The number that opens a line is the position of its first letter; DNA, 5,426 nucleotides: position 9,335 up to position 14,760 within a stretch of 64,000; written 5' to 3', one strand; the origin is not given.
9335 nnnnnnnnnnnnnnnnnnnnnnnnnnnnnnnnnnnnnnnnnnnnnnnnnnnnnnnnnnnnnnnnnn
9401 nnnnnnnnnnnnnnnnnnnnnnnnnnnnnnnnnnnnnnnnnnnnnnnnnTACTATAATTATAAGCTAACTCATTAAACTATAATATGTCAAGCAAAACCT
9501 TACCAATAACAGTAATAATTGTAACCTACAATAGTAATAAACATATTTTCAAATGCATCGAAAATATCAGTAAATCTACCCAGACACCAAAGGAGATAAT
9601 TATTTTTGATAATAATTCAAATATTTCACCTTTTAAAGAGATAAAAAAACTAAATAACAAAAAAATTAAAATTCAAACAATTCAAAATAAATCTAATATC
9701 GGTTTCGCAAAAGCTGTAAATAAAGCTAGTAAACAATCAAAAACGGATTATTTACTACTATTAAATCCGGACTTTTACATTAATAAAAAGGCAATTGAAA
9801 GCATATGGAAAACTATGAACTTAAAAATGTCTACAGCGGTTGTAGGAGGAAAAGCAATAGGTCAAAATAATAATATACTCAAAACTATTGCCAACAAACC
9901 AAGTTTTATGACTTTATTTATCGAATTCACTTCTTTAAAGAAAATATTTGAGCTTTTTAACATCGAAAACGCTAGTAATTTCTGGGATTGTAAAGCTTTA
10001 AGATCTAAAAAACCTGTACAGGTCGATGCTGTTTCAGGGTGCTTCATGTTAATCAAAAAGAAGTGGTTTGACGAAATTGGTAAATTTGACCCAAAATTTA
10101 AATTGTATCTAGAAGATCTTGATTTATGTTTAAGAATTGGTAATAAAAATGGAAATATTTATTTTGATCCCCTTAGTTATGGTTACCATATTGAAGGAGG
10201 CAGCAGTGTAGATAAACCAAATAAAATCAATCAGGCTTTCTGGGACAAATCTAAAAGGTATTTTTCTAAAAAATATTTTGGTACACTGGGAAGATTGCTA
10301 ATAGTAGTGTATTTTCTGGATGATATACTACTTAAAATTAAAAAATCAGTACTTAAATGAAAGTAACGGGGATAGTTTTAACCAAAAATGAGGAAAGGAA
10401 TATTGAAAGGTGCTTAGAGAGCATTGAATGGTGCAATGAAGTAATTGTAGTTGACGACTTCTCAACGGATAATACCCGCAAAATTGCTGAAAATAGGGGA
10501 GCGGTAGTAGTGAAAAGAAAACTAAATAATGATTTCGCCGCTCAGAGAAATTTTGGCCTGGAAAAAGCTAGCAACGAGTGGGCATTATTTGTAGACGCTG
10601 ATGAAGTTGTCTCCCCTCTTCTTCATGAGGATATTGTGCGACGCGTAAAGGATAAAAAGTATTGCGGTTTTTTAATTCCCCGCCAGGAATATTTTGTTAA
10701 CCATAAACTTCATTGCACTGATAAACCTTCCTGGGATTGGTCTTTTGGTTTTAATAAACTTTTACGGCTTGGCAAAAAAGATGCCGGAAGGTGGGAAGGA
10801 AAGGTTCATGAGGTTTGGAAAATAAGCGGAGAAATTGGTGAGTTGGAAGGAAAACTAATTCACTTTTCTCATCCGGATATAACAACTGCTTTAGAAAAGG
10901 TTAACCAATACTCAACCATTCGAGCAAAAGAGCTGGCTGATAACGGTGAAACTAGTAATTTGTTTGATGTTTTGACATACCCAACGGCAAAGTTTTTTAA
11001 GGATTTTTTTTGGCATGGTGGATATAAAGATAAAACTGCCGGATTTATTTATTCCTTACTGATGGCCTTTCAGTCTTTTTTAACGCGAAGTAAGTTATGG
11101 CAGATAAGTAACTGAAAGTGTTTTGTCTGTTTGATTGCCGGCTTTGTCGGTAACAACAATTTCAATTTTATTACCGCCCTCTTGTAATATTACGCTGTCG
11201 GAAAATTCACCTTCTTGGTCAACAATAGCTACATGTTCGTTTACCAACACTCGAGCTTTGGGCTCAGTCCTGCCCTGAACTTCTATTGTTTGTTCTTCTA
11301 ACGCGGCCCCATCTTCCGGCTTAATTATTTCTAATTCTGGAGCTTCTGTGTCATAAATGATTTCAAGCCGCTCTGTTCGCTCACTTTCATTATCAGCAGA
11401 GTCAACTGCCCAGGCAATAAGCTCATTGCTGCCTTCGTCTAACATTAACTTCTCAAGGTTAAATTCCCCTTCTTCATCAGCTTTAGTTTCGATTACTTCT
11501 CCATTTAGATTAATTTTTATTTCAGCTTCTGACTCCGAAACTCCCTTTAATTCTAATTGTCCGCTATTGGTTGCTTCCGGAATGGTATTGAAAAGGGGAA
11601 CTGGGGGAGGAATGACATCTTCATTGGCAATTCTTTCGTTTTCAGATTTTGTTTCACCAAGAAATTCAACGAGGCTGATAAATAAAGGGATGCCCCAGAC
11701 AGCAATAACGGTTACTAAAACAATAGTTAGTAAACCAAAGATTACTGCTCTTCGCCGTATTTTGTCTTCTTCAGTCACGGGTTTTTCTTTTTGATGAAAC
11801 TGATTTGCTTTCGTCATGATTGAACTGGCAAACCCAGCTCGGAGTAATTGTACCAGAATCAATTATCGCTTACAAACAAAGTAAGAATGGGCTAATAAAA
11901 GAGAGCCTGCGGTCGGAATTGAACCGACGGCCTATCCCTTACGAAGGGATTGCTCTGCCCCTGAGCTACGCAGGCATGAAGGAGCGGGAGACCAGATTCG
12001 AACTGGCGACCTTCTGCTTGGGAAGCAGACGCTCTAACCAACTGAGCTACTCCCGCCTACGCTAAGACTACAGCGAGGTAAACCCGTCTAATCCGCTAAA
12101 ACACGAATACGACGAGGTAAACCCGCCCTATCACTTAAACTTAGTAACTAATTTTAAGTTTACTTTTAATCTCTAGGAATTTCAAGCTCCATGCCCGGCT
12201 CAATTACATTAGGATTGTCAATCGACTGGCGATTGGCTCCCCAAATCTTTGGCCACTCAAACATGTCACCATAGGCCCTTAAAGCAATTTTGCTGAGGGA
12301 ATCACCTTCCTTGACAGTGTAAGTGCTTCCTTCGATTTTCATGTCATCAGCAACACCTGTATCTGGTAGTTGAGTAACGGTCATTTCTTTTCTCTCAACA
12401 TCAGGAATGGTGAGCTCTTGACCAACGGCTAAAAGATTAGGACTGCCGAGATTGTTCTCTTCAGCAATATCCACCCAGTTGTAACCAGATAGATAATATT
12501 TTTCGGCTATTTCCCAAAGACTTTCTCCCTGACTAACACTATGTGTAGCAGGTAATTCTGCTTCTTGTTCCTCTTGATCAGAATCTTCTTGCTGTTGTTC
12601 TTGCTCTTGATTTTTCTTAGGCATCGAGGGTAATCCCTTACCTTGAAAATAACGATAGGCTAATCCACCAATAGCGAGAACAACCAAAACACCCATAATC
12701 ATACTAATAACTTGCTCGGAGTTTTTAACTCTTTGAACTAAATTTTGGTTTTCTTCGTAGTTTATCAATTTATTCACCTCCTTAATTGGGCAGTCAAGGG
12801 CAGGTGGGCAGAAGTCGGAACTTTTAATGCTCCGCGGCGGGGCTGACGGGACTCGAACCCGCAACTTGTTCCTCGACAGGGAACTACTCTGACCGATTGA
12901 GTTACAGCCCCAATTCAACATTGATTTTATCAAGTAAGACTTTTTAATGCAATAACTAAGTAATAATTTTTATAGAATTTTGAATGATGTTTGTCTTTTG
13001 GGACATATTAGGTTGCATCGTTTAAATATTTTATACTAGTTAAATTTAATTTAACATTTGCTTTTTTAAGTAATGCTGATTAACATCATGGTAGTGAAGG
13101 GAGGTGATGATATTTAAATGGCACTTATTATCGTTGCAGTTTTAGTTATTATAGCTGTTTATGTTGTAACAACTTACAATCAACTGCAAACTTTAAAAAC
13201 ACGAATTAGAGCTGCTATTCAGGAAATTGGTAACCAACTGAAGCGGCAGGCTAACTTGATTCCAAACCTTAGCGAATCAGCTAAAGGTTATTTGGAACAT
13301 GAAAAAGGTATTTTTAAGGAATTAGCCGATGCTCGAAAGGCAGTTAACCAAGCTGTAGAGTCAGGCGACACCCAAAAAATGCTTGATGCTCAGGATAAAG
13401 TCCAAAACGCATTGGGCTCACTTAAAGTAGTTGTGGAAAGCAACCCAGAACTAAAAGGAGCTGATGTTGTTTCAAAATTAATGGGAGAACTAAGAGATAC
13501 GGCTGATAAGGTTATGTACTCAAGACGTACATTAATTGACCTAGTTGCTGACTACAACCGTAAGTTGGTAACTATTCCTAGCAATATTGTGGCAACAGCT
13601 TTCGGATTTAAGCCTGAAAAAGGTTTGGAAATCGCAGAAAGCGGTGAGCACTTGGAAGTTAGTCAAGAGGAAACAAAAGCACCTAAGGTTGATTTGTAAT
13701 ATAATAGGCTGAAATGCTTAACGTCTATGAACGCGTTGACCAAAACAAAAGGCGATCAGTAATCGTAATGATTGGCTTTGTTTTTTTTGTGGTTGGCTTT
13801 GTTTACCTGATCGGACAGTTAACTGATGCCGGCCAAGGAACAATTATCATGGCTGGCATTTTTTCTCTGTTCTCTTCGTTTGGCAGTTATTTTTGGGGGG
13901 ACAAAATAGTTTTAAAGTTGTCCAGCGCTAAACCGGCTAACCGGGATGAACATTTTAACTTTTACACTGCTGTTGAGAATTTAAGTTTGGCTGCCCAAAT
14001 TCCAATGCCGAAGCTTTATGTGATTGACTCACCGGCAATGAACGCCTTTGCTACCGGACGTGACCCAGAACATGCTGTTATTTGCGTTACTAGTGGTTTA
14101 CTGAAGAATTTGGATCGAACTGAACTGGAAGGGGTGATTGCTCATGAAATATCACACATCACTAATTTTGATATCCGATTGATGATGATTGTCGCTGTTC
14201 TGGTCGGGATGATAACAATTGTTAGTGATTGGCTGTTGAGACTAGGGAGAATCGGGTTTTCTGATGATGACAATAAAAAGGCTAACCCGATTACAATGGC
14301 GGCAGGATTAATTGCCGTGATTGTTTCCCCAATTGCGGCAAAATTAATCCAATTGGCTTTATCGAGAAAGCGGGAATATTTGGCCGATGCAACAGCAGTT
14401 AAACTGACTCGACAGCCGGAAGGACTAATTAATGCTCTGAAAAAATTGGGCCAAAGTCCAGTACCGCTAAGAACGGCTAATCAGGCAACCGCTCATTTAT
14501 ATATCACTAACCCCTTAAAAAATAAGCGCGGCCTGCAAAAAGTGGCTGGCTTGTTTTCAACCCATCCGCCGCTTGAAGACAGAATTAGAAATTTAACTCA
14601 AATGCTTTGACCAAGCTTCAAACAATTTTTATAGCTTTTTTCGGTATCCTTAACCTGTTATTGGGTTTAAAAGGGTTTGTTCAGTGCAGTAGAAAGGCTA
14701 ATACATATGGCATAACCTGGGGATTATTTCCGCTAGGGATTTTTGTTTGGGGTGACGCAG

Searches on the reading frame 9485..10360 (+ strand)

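Call 58: search_protein_families(library=pfam, proteins=[window:9485-10360:+], max_evalue=0.0001)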
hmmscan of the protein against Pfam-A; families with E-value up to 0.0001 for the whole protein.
window:9485-10360:+ (291 aa): 4 families
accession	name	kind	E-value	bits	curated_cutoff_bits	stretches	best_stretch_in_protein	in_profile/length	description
PF00535.33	Glycos_transf_2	-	4.4e-19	69.5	23.3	1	9-197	1-166/168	Glycosyl transferase family 2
PF13641.12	Glyco_tranf_2_3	-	9.1e-11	42.6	27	1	8-229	3-205/230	Glycosyltransferase like family 2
PF10111.15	Glyco_tranf_2_2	-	9.3e-09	35.6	27.3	1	9-226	1-207/276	Glycosyltransferase like family 2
PF13712.12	Glyco_tranf_2_5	-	9.3e-06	25.9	27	1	57-220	26-172/210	Glycosyltransferase like family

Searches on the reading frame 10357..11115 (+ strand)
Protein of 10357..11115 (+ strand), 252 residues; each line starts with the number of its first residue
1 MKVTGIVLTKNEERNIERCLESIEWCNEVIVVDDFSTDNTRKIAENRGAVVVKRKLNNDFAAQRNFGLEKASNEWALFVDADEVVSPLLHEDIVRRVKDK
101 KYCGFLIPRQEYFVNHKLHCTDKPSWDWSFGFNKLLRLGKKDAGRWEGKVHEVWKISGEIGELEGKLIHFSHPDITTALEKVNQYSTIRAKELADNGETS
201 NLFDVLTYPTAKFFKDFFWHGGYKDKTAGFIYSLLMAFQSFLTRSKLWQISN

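Call 58: search_protein_families(library=pfam, proteins=[window:10357-11115:+], max_evalue=0.0001)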
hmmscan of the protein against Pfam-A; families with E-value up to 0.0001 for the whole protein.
window:10357-11115:+ (252 aa): 3 families
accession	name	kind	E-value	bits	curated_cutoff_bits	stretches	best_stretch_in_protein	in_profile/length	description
PF00535.33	Glycos_transf_2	-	3.1e-21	76.5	23.3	1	6-110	3-116/168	Glycosyl transferase family 2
PF10111.15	Glyco_tranf_2_2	-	3.1e-06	27.3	27.3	1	17-95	17-104/276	Glycosyltransferase like family 2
PF13704.12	Glyco_tranf_2_4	-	2.5e-05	25.1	27.5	1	10-85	1-84/98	Glycosyl transferase family 2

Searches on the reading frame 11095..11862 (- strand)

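Call 58: search_protein_families(library=pfam, proteins=[window:11095-11862:-], max_evalue=0.0001)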
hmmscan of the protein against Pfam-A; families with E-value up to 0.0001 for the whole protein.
window:11095-11862:- (255 aa): 4 families
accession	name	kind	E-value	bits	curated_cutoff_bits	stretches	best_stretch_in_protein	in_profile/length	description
PF09136.16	Glucodextran_B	-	1.7e-22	79.6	27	1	175-252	1-80/83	Glucodextranase, domain B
PF17936.7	Big_6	-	8.3e-13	48.8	27.6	1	186-248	8-77/83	Bacterial Ig domain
PF19077.6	Big_13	-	3.8e-10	40.6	27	0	102-172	28-102/102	Bacterial Ig-like domain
PF12733.13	Cadherin-like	-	5.4e-05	24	24.2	0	200-248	36-81/89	Cadherin-like beta sandwich domain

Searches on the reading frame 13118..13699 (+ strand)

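Call 58: search_protein_families(library=pfam, proteins=[window:13118-13699:+], max_evalue=0.0001)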
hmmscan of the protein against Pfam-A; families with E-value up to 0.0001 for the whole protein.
window:13118-13699:+ (193 aa): 1 family
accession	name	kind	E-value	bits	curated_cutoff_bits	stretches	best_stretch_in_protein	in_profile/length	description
PF04011.17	LemA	-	5.4e-36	124.1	26.2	1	34-176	2-141/149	LemA family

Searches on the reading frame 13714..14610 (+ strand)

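Call 58: search_protein_families(library=pfam, proteins=[window:13714-14610:+], max_evalue=0.0001)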
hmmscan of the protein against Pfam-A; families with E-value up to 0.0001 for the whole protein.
window:13714-14610:+ (298 aa): 1 family
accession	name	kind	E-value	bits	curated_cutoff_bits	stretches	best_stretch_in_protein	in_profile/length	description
PF01435.24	Peptidase_M48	-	5.6e-34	118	20.3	1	87-297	11-185/186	Peptidase family M48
